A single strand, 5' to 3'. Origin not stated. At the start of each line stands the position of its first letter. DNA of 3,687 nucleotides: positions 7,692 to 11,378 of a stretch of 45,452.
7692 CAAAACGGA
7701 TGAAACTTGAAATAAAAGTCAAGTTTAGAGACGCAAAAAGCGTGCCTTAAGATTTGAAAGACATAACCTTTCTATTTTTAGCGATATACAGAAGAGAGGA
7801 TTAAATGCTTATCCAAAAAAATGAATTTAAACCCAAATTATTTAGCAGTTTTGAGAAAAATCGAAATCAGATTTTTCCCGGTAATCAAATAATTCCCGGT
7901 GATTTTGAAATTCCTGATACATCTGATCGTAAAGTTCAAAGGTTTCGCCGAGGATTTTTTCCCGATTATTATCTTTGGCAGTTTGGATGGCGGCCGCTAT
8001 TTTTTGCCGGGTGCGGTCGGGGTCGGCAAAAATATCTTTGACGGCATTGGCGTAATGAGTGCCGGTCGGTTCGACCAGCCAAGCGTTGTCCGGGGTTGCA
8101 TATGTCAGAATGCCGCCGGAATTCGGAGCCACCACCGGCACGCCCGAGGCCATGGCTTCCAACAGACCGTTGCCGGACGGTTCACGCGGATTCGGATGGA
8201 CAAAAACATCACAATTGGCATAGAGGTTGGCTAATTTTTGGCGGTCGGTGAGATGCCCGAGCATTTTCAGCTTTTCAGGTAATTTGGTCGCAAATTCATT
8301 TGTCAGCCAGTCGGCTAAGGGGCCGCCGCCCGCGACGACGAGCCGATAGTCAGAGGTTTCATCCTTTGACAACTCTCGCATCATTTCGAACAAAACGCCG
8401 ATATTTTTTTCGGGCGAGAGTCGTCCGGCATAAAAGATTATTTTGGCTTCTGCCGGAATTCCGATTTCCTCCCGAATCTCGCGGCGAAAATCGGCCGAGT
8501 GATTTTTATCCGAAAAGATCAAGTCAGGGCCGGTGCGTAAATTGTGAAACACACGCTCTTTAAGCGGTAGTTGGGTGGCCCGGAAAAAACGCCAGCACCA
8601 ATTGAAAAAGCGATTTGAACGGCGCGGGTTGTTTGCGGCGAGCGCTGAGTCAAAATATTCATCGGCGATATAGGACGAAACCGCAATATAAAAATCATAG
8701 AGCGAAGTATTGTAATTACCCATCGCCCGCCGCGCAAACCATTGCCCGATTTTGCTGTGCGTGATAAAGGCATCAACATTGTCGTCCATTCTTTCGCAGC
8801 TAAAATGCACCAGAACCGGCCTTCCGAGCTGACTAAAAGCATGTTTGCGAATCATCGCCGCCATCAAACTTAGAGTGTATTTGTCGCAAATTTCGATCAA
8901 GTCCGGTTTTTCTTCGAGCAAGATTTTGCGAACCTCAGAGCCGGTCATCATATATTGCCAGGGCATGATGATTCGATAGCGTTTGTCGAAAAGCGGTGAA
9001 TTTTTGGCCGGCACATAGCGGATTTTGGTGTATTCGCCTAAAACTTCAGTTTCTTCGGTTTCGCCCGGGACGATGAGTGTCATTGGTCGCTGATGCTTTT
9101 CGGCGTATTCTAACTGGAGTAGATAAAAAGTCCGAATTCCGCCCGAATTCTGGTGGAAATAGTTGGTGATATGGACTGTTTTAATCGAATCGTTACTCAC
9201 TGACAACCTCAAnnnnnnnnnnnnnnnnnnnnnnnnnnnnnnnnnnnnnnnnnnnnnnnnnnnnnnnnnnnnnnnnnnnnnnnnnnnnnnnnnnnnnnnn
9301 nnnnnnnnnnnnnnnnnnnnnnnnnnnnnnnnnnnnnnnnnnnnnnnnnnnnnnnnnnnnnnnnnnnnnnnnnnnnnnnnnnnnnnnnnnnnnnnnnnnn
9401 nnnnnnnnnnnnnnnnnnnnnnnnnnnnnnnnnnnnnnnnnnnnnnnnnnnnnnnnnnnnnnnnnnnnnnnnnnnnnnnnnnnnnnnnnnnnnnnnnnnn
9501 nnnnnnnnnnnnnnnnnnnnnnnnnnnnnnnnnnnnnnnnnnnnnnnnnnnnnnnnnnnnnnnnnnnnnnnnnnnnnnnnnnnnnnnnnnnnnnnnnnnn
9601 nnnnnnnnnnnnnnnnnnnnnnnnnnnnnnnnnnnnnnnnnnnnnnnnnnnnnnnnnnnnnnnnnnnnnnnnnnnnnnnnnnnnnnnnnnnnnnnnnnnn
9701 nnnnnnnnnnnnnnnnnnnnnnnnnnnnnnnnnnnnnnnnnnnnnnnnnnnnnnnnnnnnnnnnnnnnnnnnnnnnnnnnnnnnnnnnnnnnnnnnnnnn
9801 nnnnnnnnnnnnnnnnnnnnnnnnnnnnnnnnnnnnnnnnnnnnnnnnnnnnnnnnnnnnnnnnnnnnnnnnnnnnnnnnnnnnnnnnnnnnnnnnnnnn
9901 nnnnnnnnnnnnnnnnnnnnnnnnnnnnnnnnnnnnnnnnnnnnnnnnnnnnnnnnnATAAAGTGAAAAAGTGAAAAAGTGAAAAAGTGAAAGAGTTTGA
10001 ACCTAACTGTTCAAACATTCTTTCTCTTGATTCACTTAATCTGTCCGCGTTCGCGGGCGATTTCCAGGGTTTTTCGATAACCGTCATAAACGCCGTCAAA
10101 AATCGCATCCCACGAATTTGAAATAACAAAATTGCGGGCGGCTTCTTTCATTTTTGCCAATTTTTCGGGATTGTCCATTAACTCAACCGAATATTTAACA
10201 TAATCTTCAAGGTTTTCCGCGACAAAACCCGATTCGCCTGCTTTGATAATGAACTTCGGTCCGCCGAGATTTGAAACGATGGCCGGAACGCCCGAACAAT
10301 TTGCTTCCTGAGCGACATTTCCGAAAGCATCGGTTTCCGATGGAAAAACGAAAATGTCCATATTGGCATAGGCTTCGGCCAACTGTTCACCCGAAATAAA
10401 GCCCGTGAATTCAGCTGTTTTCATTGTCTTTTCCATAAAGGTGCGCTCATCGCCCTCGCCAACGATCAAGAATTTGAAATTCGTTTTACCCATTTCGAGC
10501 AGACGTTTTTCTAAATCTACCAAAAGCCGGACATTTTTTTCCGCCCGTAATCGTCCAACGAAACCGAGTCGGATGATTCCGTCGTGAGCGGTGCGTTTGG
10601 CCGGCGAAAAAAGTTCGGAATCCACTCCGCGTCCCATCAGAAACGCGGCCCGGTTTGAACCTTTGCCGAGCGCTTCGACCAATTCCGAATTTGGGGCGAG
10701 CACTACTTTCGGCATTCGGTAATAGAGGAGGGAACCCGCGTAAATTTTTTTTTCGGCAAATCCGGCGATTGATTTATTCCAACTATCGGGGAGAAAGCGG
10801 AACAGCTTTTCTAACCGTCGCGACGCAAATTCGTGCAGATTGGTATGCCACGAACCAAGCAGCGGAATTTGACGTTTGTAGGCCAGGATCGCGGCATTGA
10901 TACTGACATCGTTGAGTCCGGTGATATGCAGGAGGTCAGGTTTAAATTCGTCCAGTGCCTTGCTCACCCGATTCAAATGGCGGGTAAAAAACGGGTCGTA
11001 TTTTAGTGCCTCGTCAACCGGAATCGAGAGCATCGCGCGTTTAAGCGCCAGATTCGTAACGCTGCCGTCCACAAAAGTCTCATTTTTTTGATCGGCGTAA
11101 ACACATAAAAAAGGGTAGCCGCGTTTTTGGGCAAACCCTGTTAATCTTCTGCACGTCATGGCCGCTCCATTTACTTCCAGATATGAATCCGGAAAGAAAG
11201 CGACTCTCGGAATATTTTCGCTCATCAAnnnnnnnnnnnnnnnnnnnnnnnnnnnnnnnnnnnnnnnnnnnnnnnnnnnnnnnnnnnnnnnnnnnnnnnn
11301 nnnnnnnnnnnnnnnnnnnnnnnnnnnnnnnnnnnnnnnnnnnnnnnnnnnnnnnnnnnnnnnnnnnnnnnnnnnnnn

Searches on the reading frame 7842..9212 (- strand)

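Call 66: search_protein_families(library=pfam, max_evalue=0.00001, proteins=[window:7842-9212:-])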
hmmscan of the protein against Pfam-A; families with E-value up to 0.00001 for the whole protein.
window:7842-9212:- (456 aa): 3 families
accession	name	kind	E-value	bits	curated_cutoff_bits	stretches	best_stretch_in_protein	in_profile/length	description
PF00534.26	Glycos_transf_1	-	1e-31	110.2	26.4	1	243-406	2-166/172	Glycosyl transferases group 1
PF13692.12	Glyco_trans_1_4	-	2.3e-24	86.7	27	1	257-397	2-142/142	Glycosyl transferases group 1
PF20706.3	GT4-conflict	-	8.1e-08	32.1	26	1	253-415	194-357/385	Family 4 Glycosyltransferase in conflict systems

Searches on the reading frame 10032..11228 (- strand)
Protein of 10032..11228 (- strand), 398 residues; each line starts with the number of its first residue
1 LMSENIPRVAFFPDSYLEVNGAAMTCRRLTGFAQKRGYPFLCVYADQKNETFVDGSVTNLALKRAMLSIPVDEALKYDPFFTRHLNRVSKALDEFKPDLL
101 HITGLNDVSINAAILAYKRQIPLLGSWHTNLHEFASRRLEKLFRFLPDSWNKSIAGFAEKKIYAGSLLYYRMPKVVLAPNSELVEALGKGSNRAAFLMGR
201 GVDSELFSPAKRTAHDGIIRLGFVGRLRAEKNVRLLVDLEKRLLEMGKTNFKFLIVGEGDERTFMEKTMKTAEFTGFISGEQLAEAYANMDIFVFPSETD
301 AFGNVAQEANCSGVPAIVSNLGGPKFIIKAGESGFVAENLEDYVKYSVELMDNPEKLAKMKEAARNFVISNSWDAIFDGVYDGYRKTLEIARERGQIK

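Call 66: search_protein_families(library=pfam, max_evalue=0.00001, proteins=[window:10032-11228:-])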
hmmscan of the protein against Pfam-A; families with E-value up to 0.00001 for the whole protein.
window:10032-11228:- (398 aa): 4 families
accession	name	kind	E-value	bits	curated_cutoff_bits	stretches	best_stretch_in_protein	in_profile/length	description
PF00534.26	Glycos_transf_1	-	2.2e-29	102.6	26.4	1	220-366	17-171/172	Glycosyl transferases group 1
PF13692.12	Glyco_trans_1_4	-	1.1e-24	87.8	27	1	220-353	3-142/142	Glycosyl transferases group 1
PF13439.12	Glyco_transf_4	-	5.2e-08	33.5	28.5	1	19-144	1-120/170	Glycosyltransferase Family 4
PF20706.3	GT4-conflict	-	9.5e-06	25.3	26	0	280-323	272-315/385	Family 4 Glycosyltransferase in conflict systems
